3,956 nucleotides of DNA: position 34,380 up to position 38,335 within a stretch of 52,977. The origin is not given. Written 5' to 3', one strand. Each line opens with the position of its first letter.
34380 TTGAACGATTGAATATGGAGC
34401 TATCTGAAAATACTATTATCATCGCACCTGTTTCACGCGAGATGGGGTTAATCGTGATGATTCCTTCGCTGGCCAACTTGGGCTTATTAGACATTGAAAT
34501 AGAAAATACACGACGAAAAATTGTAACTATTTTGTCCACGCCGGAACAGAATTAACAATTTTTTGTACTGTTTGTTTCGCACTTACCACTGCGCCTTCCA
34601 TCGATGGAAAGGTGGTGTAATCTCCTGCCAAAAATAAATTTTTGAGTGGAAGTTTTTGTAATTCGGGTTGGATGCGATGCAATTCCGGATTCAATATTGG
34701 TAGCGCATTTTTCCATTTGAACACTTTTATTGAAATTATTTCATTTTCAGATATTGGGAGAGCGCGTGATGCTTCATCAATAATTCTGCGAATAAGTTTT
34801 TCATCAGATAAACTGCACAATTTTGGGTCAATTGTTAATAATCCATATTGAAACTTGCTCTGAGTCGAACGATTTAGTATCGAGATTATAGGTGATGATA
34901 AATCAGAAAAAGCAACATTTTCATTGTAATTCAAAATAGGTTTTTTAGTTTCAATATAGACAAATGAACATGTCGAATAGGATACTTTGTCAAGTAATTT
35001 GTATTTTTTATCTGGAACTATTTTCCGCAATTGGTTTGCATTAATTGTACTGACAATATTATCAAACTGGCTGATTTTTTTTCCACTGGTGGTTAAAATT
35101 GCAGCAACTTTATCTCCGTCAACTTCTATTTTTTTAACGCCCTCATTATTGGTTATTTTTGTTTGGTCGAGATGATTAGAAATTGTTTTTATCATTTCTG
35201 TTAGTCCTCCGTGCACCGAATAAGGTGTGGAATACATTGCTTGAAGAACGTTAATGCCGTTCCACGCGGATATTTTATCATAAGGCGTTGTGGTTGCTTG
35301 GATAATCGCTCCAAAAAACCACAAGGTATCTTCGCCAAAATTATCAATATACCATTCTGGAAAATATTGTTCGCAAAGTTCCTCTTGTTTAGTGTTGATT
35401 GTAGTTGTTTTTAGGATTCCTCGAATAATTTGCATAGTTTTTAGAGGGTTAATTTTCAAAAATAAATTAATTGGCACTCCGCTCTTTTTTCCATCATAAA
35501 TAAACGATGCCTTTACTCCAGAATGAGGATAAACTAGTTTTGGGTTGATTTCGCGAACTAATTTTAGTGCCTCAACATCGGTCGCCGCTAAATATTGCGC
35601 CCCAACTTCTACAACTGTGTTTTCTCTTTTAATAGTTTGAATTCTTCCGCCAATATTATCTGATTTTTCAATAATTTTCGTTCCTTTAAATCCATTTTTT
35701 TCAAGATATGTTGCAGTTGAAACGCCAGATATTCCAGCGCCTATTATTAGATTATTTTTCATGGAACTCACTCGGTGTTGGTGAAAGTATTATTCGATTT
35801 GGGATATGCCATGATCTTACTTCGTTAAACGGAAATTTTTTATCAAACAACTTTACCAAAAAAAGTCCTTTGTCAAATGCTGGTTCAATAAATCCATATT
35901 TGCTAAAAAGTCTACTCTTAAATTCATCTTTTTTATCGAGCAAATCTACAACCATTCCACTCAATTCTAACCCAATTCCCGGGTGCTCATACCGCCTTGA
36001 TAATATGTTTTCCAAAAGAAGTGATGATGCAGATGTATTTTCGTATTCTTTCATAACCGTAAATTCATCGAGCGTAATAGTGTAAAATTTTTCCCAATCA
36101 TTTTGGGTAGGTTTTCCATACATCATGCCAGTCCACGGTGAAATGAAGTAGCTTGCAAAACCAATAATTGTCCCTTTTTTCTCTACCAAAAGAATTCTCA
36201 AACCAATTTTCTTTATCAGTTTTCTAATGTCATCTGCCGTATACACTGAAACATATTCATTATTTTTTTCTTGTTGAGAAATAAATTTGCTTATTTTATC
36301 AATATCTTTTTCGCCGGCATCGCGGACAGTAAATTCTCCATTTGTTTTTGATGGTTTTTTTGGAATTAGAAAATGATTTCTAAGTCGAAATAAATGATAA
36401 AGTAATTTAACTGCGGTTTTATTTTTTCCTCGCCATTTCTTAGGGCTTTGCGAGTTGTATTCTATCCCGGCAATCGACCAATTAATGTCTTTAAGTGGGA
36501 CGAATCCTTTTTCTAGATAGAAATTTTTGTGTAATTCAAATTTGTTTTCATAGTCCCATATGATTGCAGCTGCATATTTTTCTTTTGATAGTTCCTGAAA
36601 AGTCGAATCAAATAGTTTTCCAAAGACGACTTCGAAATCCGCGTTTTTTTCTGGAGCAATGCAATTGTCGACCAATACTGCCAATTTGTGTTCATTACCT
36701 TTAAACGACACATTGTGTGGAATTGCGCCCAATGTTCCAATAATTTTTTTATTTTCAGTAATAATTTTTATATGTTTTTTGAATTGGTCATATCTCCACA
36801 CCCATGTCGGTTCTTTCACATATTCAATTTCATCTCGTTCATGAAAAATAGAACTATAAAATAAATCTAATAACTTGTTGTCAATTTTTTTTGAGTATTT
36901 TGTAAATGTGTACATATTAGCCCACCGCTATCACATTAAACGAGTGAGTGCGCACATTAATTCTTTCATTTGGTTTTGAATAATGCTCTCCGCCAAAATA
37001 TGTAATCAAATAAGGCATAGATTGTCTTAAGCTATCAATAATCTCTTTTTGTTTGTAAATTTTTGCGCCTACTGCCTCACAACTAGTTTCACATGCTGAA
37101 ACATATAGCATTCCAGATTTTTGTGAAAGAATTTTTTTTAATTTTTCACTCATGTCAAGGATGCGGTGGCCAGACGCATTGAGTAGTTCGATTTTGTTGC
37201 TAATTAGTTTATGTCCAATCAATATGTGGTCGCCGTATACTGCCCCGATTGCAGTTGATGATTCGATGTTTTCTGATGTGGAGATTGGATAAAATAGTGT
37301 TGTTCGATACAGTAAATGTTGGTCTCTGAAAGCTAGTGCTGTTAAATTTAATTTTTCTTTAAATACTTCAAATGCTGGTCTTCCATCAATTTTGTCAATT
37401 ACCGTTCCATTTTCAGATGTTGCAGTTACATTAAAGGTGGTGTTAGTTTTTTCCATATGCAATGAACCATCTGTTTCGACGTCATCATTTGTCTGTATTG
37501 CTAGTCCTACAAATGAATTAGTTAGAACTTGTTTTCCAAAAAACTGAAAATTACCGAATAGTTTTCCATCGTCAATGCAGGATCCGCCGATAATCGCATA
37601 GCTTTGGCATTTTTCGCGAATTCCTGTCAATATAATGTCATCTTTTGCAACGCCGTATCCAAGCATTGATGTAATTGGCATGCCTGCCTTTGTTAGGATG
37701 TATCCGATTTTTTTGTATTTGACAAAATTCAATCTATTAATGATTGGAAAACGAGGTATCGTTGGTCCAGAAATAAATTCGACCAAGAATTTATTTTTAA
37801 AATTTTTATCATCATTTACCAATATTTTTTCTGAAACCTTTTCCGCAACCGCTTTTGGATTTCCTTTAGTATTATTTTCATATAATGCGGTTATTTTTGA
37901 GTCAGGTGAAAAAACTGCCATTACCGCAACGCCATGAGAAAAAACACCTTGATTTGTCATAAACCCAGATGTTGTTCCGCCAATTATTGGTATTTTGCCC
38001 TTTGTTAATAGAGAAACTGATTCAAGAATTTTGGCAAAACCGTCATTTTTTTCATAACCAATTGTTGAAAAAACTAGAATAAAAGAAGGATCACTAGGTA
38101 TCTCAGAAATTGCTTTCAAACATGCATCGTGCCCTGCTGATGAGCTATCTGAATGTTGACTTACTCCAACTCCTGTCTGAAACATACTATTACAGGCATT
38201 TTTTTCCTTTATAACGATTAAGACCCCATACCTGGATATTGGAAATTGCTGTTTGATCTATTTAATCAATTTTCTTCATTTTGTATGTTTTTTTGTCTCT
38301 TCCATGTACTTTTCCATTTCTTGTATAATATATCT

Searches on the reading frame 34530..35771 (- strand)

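Call 61: search_protein_families(library=pfam, proteins=[window:34530-35771:-], max_evalue=0.001)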
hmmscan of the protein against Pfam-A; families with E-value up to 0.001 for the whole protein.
window:34530-35771:- (414 aa): 4 families
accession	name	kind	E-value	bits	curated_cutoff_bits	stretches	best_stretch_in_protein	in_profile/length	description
PF01593.30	Amino_oxidase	-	1.8e-37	130.2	19.8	1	14-405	1-442/443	Flavin containing amine oxidoreductase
PF13450.12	NAD_binding_8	-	2.1e-12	47.6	21.9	1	9-65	1-56/68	NAD(P)-binding Rossmann-like domain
PF01266.30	DAO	-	1e-05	25.7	27.9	1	8-64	3-57/353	FAD dependent oxidoreductase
PF13738.12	Pyr_redox_3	-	3.8e-05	23.5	30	1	8-67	1-61/305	Pyridine nucleotide-disulphide oxidoreductase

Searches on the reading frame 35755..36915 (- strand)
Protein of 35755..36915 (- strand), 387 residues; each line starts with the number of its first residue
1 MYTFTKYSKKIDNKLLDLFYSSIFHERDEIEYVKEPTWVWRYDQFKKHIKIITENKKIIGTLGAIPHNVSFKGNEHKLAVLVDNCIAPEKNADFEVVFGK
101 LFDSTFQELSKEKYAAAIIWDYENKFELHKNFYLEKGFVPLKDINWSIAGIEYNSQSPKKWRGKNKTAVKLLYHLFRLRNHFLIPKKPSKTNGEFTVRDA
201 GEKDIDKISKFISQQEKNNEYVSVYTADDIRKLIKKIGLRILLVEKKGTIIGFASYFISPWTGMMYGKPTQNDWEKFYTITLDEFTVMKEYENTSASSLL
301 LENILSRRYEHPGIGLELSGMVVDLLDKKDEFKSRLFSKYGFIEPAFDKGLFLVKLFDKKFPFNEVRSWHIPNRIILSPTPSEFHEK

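Call 61: search_protein_families(library=pfam, proteins=[window:35755-36915:-], max_evalue=0.001)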
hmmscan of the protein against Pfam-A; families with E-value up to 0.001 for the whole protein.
window:35755-36915:- (387 aa): 3 families
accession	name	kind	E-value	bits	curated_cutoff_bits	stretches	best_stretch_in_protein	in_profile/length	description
PF13527.13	Acetyltransf_9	-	6.1e-07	29.9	25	1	41-124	35-116/127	Acetyltransferase (GNAT) domain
PF16092.11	CFAP61_N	-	0.00012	22.4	27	1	196-277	1-73/264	Cilia- and flagella-associated protein 61, N-terminal domain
PF00583.31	Acetyltransf_1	-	0.00064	20.4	20.7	0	237-305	31-85/116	Acetyltransferase (GNAT) family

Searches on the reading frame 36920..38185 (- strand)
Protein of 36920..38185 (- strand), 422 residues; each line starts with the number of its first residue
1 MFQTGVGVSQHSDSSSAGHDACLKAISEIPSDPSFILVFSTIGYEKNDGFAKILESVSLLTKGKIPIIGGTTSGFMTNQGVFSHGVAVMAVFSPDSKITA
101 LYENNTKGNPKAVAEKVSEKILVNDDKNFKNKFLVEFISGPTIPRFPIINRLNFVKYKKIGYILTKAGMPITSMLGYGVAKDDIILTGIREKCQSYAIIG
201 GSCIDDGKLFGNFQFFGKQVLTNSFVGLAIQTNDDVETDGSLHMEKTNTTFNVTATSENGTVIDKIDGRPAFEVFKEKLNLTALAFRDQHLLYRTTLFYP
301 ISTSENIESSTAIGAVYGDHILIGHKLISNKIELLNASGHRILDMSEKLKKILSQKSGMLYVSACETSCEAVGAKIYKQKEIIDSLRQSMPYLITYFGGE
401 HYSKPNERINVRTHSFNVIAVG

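Call 61: search_protein_families(library=pfam, proteins=[window:36920-38185:-], max_evalue=0.001)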
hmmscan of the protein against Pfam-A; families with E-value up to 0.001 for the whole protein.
window:36920-38185:- (422 aa): 1 family
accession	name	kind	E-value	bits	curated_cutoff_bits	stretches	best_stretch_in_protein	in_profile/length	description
PF08495.15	FIST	-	1.2e-18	68.1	23.2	1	35-269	2-189/189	FIST N domain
